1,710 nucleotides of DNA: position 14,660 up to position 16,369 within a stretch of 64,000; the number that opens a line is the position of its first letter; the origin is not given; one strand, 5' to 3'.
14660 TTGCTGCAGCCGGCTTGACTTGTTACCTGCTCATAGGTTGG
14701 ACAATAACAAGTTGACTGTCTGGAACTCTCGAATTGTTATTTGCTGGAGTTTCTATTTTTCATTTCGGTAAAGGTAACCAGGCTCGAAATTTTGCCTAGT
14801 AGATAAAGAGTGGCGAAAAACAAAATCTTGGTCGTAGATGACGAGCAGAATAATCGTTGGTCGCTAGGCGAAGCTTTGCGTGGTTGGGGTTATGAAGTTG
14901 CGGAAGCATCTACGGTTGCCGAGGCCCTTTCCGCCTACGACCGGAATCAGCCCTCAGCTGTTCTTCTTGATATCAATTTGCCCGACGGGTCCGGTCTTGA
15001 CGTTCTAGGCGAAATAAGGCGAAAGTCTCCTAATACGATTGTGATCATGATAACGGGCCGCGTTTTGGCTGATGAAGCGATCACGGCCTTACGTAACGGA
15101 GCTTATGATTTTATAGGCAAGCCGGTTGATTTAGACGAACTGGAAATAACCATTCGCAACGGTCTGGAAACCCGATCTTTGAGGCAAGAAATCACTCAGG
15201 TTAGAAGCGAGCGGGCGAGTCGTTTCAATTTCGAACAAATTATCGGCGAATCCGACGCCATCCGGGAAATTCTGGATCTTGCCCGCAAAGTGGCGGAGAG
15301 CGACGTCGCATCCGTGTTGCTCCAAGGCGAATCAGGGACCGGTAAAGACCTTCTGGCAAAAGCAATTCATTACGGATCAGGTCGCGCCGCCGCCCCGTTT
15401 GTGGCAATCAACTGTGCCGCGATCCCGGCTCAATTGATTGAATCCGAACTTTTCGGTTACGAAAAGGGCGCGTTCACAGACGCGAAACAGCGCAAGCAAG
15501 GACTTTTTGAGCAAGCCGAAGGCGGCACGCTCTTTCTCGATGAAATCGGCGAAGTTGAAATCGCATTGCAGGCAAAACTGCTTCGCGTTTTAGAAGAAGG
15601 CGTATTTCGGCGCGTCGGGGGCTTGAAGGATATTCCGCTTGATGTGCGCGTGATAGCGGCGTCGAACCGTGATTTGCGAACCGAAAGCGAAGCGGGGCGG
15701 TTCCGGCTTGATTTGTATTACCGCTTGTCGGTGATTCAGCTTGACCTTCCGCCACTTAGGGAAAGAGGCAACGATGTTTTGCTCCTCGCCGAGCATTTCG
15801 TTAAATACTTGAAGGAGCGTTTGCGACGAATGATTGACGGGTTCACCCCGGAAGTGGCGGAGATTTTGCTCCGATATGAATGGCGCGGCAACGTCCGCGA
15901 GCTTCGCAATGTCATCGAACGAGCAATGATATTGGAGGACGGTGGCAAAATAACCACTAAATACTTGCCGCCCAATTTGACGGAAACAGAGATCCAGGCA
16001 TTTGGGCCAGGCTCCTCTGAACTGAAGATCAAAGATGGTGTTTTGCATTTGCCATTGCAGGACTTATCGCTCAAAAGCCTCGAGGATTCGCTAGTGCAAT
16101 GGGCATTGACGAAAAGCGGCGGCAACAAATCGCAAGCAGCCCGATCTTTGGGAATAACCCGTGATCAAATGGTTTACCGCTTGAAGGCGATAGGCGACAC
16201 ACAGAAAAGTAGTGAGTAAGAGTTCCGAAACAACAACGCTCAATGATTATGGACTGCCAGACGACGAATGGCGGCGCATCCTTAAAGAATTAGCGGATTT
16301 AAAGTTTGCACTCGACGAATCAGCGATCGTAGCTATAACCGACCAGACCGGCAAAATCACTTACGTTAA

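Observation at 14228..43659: Island-wide sigma54 regulon: four exact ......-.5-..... promoters plus a self-encoded NtrC-type activator and PAS hybrid kinase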

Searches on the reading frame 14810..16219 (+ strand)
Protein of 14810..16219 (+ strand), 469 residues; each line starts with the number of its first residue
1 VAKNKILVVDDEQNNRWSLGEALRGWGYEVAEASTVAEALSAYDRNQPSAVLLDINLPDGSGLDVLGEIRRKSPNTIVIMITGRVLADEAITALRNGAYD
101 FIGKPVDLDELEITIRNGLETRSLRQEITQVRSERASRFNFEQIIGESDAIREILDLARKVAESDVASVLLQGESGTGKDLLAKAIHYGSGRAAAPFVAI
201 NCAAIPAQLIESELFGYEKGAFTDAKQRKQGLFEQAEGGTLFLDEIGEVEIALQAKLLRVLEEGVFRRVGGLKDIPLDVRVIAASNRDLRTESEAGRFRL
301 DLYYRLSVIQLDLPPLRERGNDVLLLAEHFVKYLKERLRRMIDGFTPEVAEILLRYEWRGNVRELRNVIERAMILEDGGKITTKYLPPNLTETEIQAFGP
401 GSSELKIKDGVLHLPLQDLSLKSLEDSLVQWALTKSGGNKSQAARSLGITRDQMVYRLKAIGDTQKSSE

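Call 5: search_protein_families(library=pfam, proteins=[window:14810-16219:+])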
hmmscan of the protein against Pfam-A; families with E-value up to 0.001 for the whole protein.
window:14810-16219:+ (469 aa): 12 families
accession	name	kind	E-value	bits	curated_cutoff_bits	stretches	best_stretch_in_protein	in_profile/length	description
PF00158.32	Sigma54_activat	-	5.5e-69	231.6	20.2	1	144-311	1-167/168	Sigma-54 interaction domain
PF00072.30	Response_reg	-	3.8e-26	91.9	30.2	1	6-115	1-110/111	Response regulator receiver domain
PF25601.1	AAA_lid_14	-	2e-24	85.6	27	1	317-394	1-78/87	AAA+ ATPase lid domain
PF14532.12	Sigma54_activ_2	-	5.1e-21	75.8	25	1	145-316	1-138/138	Sigma-54 interaction domain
PF02954.25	HTH_8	-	1.2e-09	38.2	22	1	421-460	2-41/42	Bacterial regulatory protein, Fis family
PF07728.20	AAA_5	-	7e-09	36.3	22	1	169-289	2-125/139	AAA domain (dynein-related subfamily)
PF00004.35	AAA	-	2.4e-06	28.5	21.2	1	169-291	1-114/131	ATPase family associated with various cellular activities (AAA)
PF07724.20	AAA_2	-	2.3e-05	24.9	27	1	166-296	3-134/166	AAA domain (Cdc48 subfamily)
PF13191.12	AAA_16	-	0.00012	23.1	32.6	1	146-221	4-85/167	AAA ATPase domain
PF01078.27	Mg_chelatase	-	0.00015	21.7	20.3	0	142-187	3-43/207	Magnesium chelatase, subunit ChlI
PF20030.5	bpMoxR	-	0.00032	20.3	27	0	237-287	97-146/205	MoxR domain in the MoxR-vWA-beta-propeller ternary systems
PF20161.5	VpsR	-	0.00077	19.6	23.7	0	4-115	11-120/121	VpsR domain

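Call 14: find_related_loci(query=window:14810-16219:+, collection=genome_contigs, flank=10000)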
Query window:14810-16219:+ (469 aa) in genome_contigs; peptide patterns used: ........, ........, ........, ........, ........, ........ (x = any residue, [..] = any of these).
600 stretches matched a pattern (row limit reached: there are more); 594 encode a relative of the query (tblastn E <= 1e-3); the best 80 are kept; 80 distinct loci.
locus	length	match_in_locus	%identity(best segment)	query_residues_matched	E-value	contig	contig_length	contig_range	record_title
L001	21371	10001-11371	67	3-461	0e+0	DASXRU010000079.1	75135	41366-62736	MAG TPA_asm: Pyrinomonadaceae bacterium isolate SMAG_U4648 k141_2374829, whole genome shotgun sequence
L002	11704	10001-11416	67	1-469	0e+0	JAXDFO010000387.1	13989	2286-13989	MAG: Blastocatellia bacterium isolate BP_48 scaffold_1344386, whole genome shotgun sequence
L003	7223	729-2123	65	3-467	0e+0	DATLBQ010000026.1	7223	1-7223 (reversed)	MAG TPA_asm: Pyrinomonadaceae bacterium isolate SMAG_U14302 k141_4503597, whole genome shotgun sequence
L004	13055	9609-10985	65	5-461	0e+0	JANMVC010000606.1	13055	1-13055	MAG: Pyrinomonadaceae bacterium isolate SOY_1_B_metabat.116 SOY_1_B_k141_3650232, whole genome shotgun sequence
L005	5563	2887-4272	64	5-468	0e+0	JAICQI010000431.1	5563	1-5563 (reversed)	MAG: Pyrinomonadaceae bacterium isolate TY_HY_2_bin.36 k141_4050335_length_5563_cov_20.6935, whole genome shotgun sequen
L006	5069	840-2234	64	2-466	0e+0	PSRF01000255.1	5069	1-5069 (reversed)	MAG: Blastocatellia bacterium isolate subdivision4 Amazon FNV 2010 3 1 contig_75_823535_length_5069_multi_4_in_2_out_2,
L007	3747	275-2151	50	1-462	6e-150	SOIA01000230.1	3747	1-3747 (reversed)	MAG: Candidatus Aminicenantes bacterium isolate E29_bin11 NODE_15881_length_3747_cov_17.108072, whole genome shotgun seq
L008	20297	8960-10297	44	3-459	7e-120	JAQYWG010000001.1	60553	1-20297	MAG: Thermodesulfobacteriota bacterium isolate Hel238_bin70strict NODE_1_length_60553_cov_7.653532, whole genome shotgun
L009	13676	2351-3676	45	6-459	7e-118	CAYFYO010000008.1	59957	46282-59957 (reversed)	MAG TPA_asm: uncultured Thermodesulfobacteriota bacterium isolate ERP108616_co2_127 genome assembly, contig: NODE_471_le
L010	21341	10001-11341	44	6-459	4e-117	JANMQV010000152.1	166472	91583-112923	MAG: Candidatus Eisenbacteria bacterium isolate OTE_51_metabat_13 OTE_51_k141_3329446, whole genome shotgun sequence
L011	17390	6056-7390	46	3-462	3e-115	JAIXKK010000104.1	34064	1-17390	MAG: Bryobacterales bacterium isolate UW1SPNA014 one-stage_bin014_NODE_1198, whole genome shotgun sequence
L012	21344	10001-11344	45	5-469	2e-115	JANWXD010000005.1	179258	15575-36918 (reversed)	MAG: Bryobacteraceae bacterium isolate SKYG38 NODE_5_length_179258_cov_7.480972, whole genome shotgun sequence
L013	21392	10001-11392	42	4-462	5e-115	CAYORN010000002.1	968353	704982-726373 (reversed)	MAG TPA_asm: uncultured Alphaproteobacteria bacterium isolate SRP302447_co2_208 genome assembly, contig: NODE_10_length_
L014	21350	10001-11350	44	3-459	6e-114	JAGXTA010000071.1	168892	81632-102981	MAG: Deltaproteobacteria bacterium isolate CROMO_BS_46_3 c_000000320257, whole genome shotgun sequence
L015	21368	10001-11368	44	1-462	3e-123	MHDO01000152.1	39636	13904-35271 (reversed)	MAG: Nitrospinae bacterium RIFCSPLOWO2_12_39_16 rifcsplowo2_12_sub10_scaffold_90, whole genome shotgun sequence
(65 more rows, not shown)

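Call 25: search_protein_families(library=pfam, proteins=[L001:11543-13183:+, L001:13333-13773:+, L001:13703-14179:+, L001:14185-14907:+, L001:14930-15310:+, L001:15329-16471:+, L001:17063-19588:+, L001:8798-9253:+, L001:9250-9831:+, L001:6967-8544:+])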
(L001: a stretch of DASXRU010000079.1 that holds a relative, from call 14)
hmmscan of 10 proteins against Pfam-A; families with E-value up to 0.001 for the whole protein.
L001:11543-13183:+ (546 aa): 7 families
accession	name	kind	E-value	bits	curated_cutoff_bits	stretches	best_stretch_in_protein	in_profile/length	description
PF13426.13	PAS_9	-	3.7e-31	107.9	27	2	79-179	3-102/103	PAS domain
PF00989.32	PAS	-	4.3e-29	101.2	22.6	2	193-296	5-110/113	PAS fold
PF02518.31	HATPase_c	-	4.8e-28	98.3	26.4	1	431-543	2-110/111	Histidine kinase-, DNA gyrase B-, and HSP90-like ATPase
PF08447.18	PAS_3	-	1.6e-24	86.4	25.6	2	90-174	2-88/89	PAS fold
PF08448.16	PAS_4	-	1.1e-19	71.1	23.1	2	195-304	1-110/110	PAS fold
PF00512.31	HisKA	-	2.2e-14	53.7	26.9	1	319-380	3-63/66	His Kinase A (phospho-acceptor) domain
PF13188.13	PAS_8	-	3.3e-12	46.3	21.8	1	193-253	5-61/65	PAS domain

L001:13333-13773:+ (146 aa): 2 families
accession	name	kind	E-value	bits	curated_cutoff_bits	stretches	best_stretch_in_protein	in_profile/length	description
PF12900.13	Pyridox_ox_2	-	3.8e-21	75.9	27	1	13-142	2-138/140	Pyridoxamine 5'-phosphate oxidase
PF01243.27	PNPOx_N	-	1.3e-09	38.9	28.1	1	13-142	2-118/120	Pyridoxamine 5'-phosphate oxidase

L001:13703-14179:+ (158 aa): 1 family
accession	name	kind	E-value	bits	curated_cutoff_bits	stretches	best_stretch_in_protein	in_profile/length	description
PF17269.7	DUF5335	-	8.8e-06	25.9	27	1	38-151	2-104/110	Family of unknown function (DUF5335)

L001:14185-14907:+ (240 aa): 1 family
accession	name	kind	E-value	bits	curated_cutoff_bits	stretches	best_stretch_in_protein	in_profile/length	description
PF01988.24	VIT1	-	3.5e-63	213.7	28.1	1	23-230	1-213/214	VIT family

L001:14930-15310:+ (126 aa): 1 family
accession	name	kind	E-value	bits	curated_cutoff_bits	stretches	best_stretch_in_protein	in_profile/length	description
PF01258.23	zf-dskA_traR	-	0.00018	21.9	24.9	1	89-119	1-31/36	Prokaryotic dksA/traR C4-type zinc finger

L001:15329-16471:+ (380 aa): 4 families
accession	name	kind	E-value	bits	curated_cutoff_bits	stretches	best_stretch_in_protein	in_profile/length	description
PF00107.32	ADH_zinc_N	-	9.4e-30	103.7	31.8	1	210-338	1-126/129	Zinc-binding dehydrogenase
PF08240.17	ADH_N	-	8.2e-27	93.9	23.5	1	55-171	4-104/104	Alcohol dehydrogenase GroES-like domain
PF13602.12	ADH_zinc_N_2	-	4.2e-14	54.1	27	1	243-370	1-127/134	Zinc-binding dehydrogenase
PF16912.11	Glu_dehyd_C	-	4.5e-05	23.5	34.9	1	201-307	32-140/211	Glucose dehydrogenase C-terminus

L001:17063-19588:+ (841 aa): 5 families
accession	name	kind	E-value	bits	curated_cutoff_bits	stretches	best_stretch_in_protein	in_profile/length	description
PF00122.25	E1-E2_ATPase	-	3.9e-43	147.5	28.1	1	105-294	4-181/181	E1-E2 ATPase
PF00689.26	Cation_ATPase_C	-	3e-21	76.4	27.3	1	671-833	1-174/175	Cation transporting ATPase, C-terminus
PF00702.32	Hydrolase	-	1.2e-12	49.1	26.4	1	310-602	1-191/191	haloacid dehalogenase-like hydrolase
PF00690.31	Cation_ATPase_N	-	3.3e-10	39.9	20.4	1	9-63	15-69/69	Cation transporter/ATPase, N-terminus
PF13246.12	Cation_ATPase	-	3.3e-08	33.9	21.7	1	387-430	45-90/91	Cation transport ATPase (P-type)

L001:8798-9253:+ (151 aa): 0 families

L001:9250-9831:+ (193 aa): 0 families

L001:6967-8544:+ (525 aa): 3 families
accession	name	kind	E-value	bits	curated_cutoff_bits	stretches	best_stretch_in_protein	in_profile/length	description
PF03264.19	Cytochrom_NNT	-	2.5e-08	34.3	24.1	1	102-194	4-100/174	NapC/NirT cytochrome c family, N-terminal region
PF14522.11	Cytochrome_C7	-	1.6e-06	28.3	24.8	0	423-462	43-67/67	Cytochrome c7 and related cytochrome c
PF14537.11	Cytochrom_c3_2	-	5.4e-05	24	25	0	435-522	7-78/79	Cytochrome c3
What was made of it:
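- L001 places a PNPOx-like protein, a Zn-alcohol dehydrogenase and a P2-type ATPase behind the orthologous promoter (call 25).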

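Call 30: find_homologous_proteins(query=window:14810-16216:+, max_evalue=1e-100)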
Query window:14810-16216:+ (469 aa): 5529 proteins with E <= 1e-100 among 8000 candidates; the best 120 are listed.
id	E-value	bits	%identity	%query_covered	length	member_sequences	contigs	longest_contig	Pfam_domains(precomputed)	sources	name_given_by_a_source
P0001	0.0e+0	1012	100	100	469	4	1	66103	PF00158.33,PF07724.21,PF25601.2,PF02954.26,PF00004.36,PF14532.13,PF07728.21,PF00072.31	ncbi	-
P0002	2.1e-271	918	91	100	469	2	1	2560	PF00158.33,PF07724.21,PF25601.2,PF02954.26,PF14532.13,PF07728.21,PF00072.31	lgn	-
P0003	4.9e-248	841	83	100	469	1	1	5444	PF00158.33,PF25601.2,PF02954.26,PF14532.13,PF07728.21,PF00072.31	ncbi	-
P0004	1.3e-246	837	82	100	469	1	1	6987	PF00158.33,PF25601.2,PF02954.26,PF14532.13,PF07728.21,PF00072.31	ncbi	-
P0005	2.4e-242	823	81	100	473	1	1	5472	PF00158.33,PF25601.2,PF02954.26,PF00004.36,PF14532.13,PF07728.21,PF00072.31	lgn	-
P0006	2.7e-240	816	81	99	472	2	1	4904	PF00158.33,PF07724.21,PF25601.2,PF02954.26,PF14532.13,PF07728.21,PF00072.31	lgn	-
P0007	6.3e-240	815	81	99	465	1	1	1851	PF00158.33,PF07724.21,PF25601.2,PF02954.26,PF00004.36,PF14532.13,PF07728.21,PF00072.31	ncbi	-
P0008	9.2e-239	811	83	97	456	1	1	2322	PF00158.33,PF25601.2,PF02954.26,PF00004.36,PF14532.13,PF07728.21,PF00072.31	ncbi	-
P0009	1.1e-238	811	80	99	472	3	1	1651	PF00158.33,PF07724.21,PF25601.2,PF02954.26,PF14532.13,PF07728.21,PF00072.31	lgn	-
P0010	1.3e-236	804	79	100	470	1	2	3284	PF00158.33,PF07724.21,PF25601.2,PF02954.26,PF00004.36,PF14532.13,PF07728.21,PF00072.31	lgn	-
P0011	1.7e-235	800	80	99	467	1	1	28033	PF00158.33,PF25601.2,PF02954.26,PF14532.13,PF07728.21,PF00072.31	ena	-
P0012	2.4e-235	799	78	100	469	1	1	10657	PF00158.33,PF07724.21,PF25601.2,PF02954.26,PF14532.13,PF07728.21,PF00072.31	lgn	-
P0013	9.8e-234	794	77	100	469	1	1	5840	PF00158.33,PF07724.21,PF25601.2,PF02954.26,PF14532.13,PF07728.21,PF00072.31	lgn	-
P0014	7.0e-233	791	78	98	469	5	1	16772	PF00158.33,PF07724.21,PF25601.2,PF02954.26,PF14532.13,PF07728.21,PF00072.31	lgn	-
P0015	2.9e-232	789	77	100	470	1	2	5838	PF00158.33,PF07724.21,PF25601.2,PF02954.26,PF14532.13,PF07728.21,PF00072.31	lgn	-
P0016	1.3e-231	787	78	99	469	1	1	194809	PF00158.33,PF07724.21,PF25601.2,PF02954.26,PF14532.13,PF07728.21,PF00072.31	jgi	jgi:DNA-binding NtrC family response regulator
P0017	4.0e-230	782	77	98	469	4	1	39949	PF00158.33,PF07724.21,PF25601.2,PF02954.26,PF14532.13,PF07728.21,PF00072.31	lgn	-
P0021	2.1e-223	760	73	100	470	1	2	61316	PF00158.33,PF07724.21,PF25601.2,PF02954.26,PF14532.13,PF07728.21,PF00072.31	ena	-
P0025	1.3e-222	757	74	100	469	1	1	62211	PF00158.33,PF25601.2,PF02954.26,PF00004.36,PF14532.13,PF07728.21,PF00072.31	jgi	jgi:two-component system, NtrC family, response regulator AtoC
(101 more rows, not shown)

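Call 32: find_encoding_contigs(protein=P0016, flank=10000, max_places=2)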
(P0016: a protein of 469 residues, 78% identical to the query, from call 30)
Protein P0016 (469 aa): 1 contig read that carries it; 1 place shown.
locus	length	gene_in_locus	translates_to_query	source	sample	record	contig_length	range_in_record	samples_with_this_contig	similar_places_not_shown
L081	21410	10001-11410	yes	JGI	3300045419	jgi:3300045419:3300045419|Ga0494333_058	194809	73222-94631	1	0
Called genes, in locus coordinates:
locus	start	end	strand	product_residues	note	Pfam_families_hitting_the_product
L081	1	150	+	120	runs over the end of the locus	PF03860:Csp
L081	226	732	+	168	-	PF03713:DUF305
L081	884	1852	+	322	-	PF13489:Methyltransf_23, PF07021:MetW, PF13847:Methyltransf_31, PF08241:Methyltransf_11, PF08242:Methyltransf_12, PF13649:Methyltransf_25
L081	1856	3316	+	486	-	PF00890:FAD_binding_2 (faint), PF01266:DAO (faint), PF01494:FAD_binding_3 (faint), PF01593:Amino_oxidase, PF13450:NAD_binding_8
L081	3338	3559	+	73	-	-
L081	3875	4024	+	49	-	-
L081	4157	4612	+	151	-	PF00376:MerR, PF13411:MerR_1, PF09278:MerR-DNA-bind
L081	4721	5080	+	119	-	PF00403:HMA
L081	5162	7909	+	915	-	PF04945:YHS, PF00403:HMA, PF08282:Hydrolase_3 (faint), PF00122:E1-E2_ATPase, PF00702:Hydrolase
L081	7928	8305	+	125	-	PF13473:Cupredoxin_1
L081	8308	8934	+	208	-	PF13649:Methyltransf_25, PF13847:Methyltransf_31 (weak), PF08241:Methyltransf_11, PF08242:Methyltransf_12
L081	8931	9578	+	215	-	PF01209:Ubie_methyltran, PF00891:Methyltransf_2 (weak), PF13489:Methyltransf_23, PF05175:MTS, PF13649:Methyltransf_25, PF13847:Methyltransf_31, PF08241:Methyltransf_11, PF08242:Methyltransf_12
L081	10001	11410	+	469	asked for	PF00072:Response_reg, PF00158:Sigma54_activat, PF14532:Sigma54_activ_2, PF07724:AAA_2 (weak), PF07728:AAA_5 (weak), PF25601:AAA_lid_14, PF02954:HTH_8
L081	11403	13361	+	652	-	PF00989:PAS, PF08447:PAS_3, PF08448:PAS_4, PF13426:PAS_9, PF00989:PAS, PF00512:HisKA, PF02518:HATPase_c, PF00072:Response_reg, +4 more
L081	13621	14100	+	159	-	PF04214:DUF411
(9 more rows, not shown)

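Call 33: find_encoding_contigs(protein=P0011, flank=10000, max_places=2)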
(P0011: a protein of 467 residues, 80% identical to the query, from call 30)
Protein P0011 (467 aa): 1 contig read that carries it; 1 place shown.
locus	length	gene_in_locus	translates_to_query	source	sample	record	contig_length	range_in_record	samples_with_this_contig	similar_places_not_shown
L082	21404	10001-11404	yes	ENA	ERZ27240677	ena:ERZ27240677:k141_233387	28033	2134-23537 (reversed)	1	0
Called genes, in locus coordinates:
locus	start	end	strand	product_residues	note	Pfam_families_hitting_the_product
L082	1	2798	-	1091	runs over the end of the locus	PF00873:ACR_tran, PF03176:MMPL (weak), PF00873:ACR_tran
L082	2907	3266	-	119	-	PF13473:Cupredoxin_1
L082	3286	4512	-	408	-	PF13473:Cupredoxin_1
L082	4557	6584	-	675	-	PF25885:HH_EMRA (weak), PF25954:Beta-barrel_RND_2, PF25967:RND-MFP_C (weak), PF25975:CzcB_C, PF25989:YknX_C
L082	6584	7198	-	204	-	-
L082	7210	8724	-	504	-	PF02321:OEP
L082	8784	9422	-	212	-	-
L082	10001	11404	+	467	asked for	PF00072:Response_reg, PF00158:Sigma54_activat, PF14532:Sigma54_activ_2, PF07728:AAA_5, PF25601:AAA_lid_14, PF02954:HTH_8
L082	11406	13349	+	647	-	PF00989:PAS, PF08448:PAS_4, PF13426:PAS_9, PF08447:PAS_3, PF00989:PAS, PF00512:HisKA, PF02518:HATPase_c, PF00072:Response_reg, +2 more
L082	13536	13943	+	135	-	PF00376:MerR, PF13411:MerR_1, PF09278:MerR-DNA-bind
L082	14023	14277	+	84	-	-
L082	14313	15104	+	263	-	PF01790:LGT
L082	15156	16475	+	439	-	PF00324:AA_permease, PF13520:AA_permease_2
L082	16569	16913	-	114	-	PF07885:Ion_trans_2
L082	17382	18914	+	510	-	PF07732:Cu-oxidase_3, PF07731:Cu-oxidase_2 (weak), PF00394:Cu-oxidase, PF07731:Cu-oxidase_2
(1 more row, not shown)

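Call 39: find_encoding_contigs(protein=P0017, flank=10000, max_places=1)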
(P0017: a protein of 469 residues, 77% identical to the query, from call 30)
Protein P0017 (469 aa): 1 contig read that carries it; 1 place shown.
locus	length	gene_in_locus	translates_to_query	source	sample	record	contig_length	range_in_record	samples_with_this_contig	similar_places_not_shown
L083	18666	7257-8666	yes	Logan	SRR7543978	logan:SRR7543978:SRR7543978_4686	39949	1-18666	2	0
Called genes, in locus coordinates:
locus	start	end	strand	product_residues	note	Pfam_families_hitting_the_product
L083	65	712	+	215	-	PF01209:Ubie_methyltran, PF02353:CMAS (weak), PF13489:Methyltransf_23, PF05175:MTS, PF13649:Methyltransf_25, PF13847:Methyltransf_31, PF08241:Methyltransf_11, PF08242:Methyltransf_12, +1 more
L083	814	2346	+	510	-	PF07731:Cu-oxidase_2 (weak), PF07732:Cu-oxidase_3, PF00394:Cu-oxidase, PF07731:Cu-oxidase_2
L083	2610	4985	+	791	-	PF13620:CarboxypepD_reg, PF13715:CarbopepD_reg_2, PF17210:SdrD_B (faint), PF07715:Plug, PF00593:TonB_dep_Rec_b-barrel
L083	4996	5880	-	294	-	PF04116:FA_hydroxylase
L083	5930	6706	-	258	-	PF12833:HTH_18, PF00165:HTH_AraC (weak)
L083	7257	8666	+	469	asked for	PF00072:Response_reg, PF00158:Sigma54_activat, PF14532:Sigma54_activ_2, PF07724:AAA_2 (weak), PF07728:AAA_5 (weak), PF25601:AAA_lid_14, PF02954:HTH_8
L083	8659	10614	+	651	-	PF00989:PAS, PF08447:PAS_3, PF08448:PAS_4, PF13426:PAS_9, PF00989:PAS, PF08447:PAS_3, PF13426:PAS_9, PF00512:HisKA, +4 more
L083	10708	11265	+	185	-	PF04214:DUF411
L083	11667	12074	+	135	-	PF00376:MerR, PF13411:MerR_1, PF09278:MerR-DNA-bind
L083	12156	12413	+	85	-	-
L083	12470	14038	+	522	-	PF07731:Cu-oxidase_2 (weak), PF07732:Cu-oxidase_3, PF00394:Cu-oxidase, PF07731:Cu-oxidase_2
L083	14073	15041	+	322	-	PF00092:VWA, PF13519:VWA_2, PF13768:VWA_3 (weak), PF25106:VWA_4 (weak)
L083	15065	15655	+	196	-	PF00581:Rhodanese, PF11127:YgaP-like_TM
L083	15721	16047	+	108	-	PF18926:DUF5676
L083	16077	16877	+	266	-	PF01790:LGT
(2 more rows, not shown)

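Call 40: find_encoding_contigs(protein=P0021, flank=10000, max_places=1)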
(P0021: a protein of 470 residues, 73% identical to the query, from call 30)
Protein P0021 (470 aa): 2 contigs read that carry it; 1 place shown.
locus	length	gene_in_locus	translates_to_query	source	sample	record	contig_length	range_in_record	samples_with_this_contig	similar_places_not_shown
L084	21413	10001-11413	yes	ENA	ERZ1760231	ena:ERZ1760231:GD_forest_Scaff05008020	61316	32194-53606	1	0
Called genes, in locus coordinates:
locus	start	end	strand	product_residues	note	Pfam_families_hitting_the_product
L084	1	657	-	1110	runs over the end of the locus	PF00873:ACR_tran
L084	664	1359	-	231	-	PF01209:Ubie_methyltran, PF13489:Methyltransf_23, PF01135:PCMT (weak), PF13847:Methyltransf_31, PF08241:Methyltransf_11, PF08242:Methyltransf_12, PF13649:Methyltransf_25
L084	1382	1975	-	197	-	PF03713:DUF305, PF13628:DUF4142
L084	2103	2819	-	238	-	PF13628:DUF4142, PF03713:DUF305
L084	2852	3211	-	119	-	PF13473:Cupredoxin_1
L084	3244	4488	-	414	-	PF13473:Cupredoxin_1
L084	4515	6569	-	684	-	PF25885:HH_EMRA (weak), PF25954:Beta-barrel_RND_2 (weak), PF25967:RND-MFP_C (weak), PF25975:CzcB_C, PF25989:YknX_C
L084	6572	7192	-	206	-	-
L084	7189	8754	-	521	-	PF02321:OEP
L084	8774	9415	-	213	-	-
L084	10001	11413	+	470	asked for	PF00072:Response_reg, PF00158:Sigma54_activat, PF14532:Sigma54_activ_2, PF07724:AAA_2 (weak), PF07728:AAA_5, PF25601:AAA_lid_14, PF02954:HTH_8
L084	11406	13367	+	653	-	PF00989:PAS, PF08447:PAS_3, PF08448:PAS_4, PF13426:PAS_9, PF00989:PAS, PF08448:PAS_4, PF08447:PAS_3, PF13426:PAS_9, +4 more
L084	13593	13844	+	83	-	PF00571:CBS (weak)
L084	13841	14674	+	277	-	PF03477:ATP-cone (weak)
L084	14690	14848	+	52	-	-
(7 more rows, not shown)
